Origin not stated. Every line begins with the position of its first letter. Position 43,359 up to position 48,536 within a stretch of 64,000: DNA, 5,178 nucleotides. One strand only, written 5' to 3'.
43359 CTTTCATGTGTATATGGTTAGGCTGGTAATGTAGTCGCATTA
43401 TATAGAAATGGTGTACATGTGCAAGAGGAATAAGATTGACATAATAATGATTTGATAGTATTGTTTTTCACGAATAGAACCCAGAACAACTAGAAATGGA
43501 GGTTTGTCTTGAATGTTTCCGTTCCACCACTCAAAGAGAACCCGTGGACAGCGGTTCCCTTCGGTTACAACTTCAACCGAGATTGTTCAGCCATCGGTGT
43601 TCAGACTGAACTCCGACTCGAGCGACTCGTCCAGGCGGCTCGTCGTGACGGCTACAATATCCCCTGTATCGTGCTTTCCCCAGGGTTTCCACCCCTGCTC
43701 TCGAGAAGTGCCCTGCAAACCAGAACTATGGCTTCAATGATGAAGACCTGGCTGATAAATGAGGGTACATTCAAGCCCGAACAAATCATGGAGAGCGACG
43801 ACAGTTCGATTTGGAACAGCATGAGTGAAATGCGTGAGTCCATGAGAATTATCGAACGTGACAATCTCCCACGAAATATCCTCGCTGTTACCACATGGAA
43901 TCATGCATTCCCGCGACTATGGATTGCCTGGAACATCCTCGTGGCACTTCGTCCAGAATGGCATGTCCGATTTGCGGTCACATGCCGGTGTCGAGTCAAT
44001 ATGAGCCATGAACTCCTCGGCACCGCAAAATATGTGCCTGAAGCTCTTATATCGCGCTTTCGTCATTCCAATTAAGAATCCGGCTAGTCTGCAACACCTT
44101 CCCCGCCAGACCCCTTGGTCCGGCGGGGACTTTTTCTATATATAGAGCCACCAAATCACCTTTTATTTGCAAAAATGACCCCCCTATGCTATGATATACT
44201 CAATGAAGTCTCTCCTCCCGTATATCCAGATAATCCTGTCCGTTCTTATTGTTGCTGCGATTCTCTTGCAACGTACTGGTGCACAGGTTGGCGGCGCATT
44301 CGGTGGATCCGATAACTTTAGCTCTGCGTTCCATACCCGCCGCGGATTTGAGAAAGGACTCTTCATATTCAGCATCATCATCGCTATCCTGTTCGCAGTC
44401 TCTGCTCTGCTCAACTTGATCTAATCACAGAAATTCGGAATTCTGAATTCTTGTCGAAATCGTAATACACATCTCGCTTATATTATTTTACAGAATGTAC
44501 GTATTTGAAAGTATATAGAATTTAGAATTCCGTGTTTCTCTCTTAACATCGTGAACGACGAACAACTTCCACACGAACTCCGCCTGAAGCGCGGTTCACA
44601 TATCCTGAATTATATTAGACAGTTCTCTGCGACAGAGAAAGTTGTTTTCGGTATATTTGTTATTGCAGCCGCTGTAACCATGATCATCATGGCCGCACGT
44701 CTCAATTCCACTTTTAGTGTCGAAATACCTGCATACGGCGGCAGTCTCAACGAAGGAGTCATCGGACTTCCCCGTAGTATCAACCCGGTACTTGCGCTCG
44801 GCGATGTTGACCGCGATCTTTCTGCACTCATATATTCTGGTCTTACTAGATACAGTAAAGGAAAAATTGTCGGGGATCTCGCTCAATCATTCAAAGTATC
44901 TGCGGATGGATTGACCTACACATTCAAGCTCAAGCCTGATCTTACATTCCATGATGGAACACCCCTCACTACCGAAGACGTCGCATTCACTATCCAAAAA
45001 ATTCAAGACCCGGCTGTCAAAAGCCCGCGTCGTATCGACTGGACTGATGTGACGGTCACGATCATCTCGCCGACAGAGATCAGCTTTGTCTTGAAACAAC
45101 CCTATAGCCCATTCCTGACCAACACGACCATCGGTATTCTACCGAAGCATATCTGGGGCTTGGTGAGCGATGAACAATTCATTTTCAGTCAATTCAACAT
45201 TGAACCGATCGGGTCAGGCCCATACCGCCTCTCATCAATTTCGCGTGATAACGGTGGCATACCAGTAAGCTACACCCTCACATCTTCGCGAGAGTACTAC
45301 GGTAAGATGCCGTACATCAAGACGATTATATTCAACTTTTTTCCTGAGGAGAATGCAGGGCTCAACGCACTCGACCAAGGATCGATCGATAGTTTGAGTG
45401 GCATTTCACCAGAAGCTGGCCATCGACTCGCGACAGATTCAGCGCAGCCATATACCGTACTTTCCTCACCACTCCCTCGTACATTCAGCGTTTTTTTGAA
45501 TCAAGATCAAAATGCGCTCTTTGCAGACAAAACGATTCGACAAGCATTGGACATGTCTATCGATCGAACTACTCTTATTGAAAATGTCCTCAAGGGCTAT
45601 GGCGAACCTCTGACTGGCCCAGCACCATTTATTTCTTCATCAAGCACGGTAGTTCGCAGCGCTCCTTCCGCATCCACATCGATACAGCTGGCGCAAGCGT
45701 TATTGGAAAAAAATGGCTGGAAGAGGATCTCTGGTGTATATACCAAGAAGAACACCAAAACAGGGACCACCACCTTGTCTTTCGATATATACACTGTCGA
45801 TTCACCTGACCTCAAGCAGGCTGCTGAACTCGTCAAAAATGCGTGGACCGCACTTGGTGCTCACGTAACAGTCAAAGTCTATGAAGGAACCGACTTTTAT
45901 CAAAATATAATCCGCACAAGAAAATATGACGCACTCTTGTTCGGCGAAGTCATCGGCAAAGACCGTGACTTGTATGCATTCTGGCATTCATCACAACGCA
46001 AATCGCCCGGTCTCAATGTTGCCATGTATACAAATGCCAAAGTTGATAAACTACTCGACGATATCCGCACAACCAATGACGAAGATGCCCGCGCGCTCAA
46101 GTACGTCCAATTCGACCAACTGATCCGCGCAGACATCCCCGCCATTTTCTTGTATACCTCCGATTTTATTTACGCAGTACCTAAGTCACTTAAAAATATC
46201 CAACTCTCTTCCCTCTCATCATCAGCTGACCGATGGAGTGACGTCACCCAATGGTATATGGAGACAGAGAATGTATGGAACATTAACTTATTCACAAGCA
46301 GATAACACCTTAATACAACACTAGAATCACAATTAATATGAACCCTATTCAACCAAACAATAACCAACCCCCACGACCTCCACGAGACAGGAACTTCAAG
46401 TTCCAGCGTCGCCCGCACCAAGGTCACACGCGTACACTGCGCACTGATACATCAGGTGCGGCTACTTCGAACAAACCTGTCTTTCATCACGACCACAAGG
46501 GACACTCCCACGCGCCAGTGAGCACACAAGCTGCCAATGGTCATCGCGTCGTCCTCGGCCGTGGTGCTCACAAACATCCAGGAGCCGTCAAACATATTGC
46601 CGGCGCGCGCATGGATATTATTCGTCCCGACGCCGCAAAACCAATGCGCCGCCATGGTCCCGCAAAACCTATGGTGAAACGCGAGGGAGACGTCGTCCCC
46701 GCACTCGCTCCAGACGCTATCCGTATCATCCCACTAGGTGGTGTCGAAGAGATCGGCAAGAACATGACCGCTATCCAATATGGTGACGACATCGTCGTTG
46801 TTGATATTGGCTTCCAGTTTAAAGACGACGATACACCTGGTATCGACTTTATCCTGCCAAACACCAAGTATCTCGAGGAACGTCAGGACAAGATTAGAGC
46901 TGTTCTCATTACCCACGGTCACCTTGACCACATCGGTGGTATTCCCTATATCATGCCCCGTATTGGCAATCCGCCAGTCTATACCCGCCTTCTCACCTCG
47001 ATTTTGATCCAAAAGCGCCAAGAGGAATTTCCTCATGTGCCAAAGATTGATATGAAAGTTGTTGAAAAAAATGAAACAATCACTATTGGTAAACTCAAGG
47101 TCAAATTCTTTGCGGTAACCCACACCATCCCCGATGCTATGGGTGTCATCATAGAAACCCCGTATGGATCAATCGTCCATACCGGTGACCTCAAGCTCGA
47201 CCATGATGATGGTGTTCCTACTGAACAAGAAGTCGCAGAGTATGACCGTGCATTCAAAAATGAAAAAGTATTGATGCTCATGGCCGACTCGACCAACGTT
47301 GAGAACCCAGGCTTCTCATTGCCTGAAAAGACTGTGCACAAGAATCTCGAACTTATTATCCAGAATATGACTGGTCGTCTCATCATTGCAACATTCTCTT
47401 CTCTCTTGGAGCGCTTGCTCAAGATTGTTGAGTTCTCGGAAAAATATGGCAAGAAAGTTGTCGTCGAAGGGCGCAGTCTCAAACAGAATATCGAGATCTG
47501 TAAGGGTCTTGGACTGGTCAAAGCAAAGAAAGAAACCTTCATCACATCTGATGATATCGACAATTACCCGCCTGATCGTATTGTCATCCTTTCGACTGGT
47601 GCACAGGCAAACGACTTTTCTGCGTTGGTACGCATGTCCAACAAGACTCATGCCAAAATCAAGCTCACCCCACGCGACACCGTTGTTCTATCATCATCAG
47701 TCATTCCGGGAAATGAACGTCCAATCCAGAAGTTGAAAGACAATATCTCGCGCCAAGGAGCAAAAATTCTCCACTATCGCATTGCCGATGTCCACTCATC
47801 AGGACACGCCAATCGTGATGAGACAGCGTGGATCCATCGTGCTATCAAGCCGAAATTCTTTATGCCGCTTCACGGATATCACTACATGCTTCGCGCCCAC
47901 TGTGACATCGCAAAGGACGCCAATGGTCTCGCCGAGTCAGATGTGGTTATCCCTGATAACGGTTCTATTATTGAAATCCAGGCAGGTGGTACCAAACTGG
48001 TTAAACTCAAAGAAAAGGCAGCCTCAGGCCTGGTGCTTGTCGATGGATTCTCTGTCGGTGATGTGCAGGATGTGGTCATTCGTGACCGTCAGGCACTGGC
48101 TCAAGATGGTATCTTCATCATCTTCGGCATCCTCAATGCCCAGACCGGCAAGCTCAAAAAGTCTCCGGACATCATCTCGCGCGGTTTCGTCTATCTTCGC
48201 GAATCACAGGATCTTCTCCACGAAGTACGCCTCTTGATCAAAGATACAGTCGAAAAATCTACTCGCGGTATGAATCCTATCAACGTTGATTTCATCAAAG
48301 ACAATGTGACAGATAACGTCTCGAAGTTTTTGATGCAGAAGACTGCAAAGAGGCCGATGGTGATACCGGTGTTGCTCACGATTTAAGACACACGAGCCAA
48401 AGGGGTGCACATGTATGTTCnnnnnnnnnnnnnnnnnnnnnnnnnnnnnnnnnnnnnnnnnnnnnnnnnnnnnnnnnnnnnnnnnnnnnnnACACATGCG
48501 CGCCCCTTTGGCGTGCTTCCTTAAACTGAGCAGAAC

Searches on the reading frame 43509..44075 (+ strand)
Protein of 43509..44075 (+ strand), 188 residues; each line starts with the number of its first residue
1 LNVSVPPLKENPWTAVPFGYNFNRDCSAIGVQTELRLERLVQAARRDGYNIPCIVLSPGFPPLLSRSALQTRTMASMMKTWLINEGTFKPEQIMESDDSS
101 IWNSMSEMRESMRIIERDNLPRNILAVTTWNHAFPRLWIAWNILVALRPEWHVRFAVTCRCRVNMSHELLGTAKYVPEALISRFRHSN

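Call 9: search_protein_families(library=pfam, proteins=[window:43509-44075:+], max_evalue=0.01)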
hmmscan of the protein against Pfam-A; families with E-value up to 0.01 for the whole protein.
window:43509-44075:+ (188 aa): 1 family
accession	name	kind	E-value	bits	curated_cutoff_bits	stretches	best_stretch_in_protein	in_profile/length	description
PF02698.23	DUF218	-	0.00033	21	27.6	1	34-134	14-94/133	DUF218 domain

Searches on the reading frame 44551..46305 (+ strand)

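Call 10: search_protein_families(library=pfam, proteins=[window:44551-46305:+], max_evalue=0.001)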
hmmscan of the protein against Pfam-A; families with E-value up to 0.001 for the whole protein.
window:44551-46305:+ (584 aa): 1 family
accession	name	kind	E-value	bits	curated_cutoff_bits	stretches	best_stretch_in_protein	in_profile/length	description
PF00496.27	SBP_bac_5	-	1.4e-69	235.4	32.4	1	105-478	1-358/368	Bacterial extracellular solute-binding proteins, family 5 Middle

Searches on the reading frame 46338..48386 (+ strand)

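Call 10: search_protein_families(library=pfam, proteins=[window:46338-48386:+], max_evalue=0.001)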
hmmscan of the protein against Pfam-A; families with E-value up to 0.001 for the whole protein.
window:46338-48386:+ (682 aa): 5 families
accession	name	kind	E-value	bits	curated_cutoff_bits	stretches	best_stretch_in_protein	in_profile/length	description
PF22505.1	RNase_J_b_CASP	-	8.1e-40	136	27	1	346-468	2-124/126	Ribonuclease J, beta-CASP domain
PF17770.6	RNase_J_C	-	3e-24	86.4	23.8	1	580-682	1-102/102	Ribonuclease J C-terminal domain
PF12706.13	Lactamase_B_2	-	1.8e-15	57.6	27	1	168-291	8-149/200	Beta-lactamase superfamily domain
PF00753.33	Lactamase_B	-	3.1e-15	57.1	22.7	1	142-295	7-160/196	Metallo-beta-lactamase superfamily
PF07521.17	RMMBL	-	4e-05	24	21.6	1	480-534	6-58/63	Zn-dependent metallo-hydrolase RNA specificity domain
